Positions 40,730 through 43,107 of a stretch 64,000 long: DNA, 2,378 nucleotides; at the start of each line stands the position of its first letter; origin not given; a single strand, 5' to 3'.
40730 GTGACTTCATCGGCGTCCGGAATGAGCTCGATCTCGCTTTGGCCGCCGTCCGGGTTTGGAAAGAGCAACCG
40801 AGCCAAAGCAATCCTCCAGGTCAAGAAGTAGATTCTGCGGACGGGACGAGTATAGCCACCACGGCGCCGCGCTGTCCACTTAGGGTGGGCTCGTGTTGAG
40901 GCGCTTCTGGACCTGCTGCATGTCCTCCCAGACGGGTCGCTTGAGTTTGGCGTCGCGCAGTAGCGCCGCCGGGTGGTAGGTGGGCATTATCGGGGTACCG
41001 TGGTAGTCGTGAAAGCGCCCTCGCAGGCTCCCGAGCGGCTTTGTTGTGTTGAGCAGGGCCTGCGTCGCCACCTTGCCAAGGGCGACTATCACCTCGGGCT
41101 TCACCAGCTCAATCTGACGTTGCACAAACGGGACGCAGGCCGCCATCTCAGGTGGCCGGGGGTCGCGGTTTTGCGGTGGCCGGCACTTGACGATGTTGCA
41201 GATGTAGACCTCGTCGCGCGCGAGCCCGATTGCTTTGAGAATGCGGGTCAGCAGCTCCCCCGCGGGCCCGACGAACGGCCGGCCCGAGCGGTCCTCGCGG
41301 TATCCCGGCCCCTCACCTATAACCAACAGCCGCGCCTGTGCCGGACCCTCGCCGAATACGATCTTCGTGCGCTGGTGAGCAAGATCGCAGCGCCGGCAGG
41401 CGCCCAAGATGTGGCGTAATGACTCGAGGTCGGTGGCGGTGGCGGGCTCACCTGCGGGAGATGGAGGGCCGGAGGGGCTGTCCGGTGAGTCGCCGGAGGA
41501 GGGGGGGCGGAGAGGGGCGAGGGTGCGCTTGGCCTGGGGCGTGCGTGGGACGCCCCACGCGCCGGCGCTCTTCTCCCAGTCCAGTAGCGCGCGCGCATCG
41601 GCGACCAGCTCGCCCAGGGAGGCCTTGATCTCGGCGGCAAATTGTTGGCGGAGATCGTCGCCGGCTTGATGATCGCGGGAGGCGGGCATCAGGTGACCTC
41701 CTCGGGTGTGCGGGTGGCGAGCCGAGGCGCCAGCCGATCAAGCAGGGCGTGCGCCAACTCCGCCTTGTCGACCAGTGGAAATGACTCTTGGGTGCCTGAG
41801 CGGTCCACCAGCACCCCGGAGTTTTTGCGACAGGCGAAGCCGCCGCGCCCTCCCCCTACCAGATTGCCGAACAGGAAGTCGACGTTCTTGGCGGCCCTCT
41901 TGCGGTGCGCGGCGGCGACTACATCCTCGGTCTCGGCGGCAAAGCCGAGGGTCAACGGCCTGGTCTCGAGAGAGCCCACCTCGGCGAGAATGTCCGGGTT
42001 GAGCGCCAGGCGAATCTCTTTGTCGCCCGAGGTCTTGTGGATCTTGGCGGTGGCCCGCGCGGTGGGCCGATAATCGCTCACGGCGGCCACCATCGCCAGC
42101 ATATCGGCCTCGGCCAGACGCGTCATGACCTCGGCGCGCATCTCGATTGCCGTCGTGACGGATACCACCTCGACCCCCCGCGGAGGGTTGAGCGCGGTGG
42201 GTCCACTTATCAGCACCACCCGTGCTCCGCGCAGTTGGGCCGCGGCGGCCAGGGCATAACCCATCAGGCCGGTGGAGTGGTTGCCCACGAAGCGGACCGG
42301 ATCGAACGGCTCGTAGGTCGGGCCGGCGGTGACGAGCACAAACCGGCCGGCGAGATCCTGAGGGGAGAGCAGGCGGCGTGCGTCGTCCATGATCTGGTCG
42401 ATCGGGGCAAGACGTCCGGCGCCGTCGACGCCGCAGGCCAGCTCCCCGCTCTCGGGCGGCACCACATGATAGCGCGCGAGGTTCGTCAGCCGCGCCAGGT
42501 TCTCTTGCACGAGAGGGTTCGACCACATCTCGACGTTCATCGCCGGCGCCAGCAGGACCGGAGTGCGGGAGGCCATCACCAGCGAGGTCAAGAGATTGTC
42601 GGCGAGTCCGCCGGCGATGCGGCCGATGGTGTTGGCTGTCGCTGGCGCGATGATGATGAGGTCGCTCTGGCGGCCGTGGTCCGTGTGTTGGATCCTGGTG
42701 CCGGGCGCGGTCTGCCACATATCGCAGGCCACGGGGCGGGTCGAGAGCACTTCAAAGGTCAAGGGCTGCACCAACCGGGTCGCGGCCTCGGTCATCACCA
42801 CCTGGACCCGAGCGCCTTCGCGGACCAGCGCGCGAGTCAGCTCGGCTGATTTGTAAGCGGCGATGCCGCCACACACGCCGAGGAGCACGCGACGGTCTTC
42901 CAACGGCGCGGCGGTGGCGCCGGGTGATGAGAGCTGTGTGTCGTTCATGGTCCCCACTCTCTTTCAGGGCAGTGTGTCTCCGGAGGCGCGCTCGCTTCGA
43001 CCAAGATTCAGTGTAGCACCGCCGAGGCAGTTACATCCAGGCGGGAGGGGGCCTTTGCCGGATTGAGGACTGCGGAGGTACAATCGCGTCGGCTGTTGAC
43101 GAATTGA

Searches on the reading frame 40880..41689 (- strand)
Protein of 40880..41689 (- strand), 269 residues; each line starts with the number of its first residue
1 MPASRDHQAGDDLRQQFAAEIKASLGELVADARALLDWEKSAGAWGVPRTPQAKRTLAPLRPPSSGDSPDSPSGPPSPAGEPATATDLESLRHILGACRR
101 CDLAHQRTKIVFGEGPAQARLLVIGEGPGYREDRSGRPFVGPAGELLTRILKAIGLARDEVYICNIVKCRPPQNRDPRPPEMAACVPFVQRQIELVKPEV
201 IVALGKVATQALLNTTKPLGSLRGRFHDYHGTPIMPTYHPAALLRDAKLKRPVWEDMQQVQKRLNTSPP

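Call 72: search_protein_families(library=pfam, proteins=[window:40880-41689:-])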
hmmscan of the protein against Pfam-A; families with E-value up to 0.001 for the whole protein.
window:40880-41689:- (269 aa): 1 family
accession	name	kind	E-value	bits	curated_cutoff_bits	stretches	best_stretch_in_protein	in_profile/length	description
PF03167.25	UDG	-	5.1e-40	137.3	24.3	1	112-257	1-140/141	Uracil DNA glycosylase superfamily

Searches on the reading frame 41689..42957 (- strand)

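Call 72: search_protein_families(library=pfam, proteins=[window:41689-42957:-])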
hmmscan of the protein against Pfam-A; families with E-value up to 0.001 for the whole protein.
window:41689-42957:- (422 aa): 2 families
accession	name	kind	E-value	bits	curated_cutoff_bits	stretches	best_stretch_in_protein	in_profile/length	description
PF04127.22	DFP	-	5.5e-62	209.3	22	1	202-383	1-185/186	DNA/pantothenate metabolism flavoprotein C-terminal domain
PF02441.25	Flavoprotein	-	4.1e-31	108.2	22.7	1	23-192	2-157/162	Flavoprotein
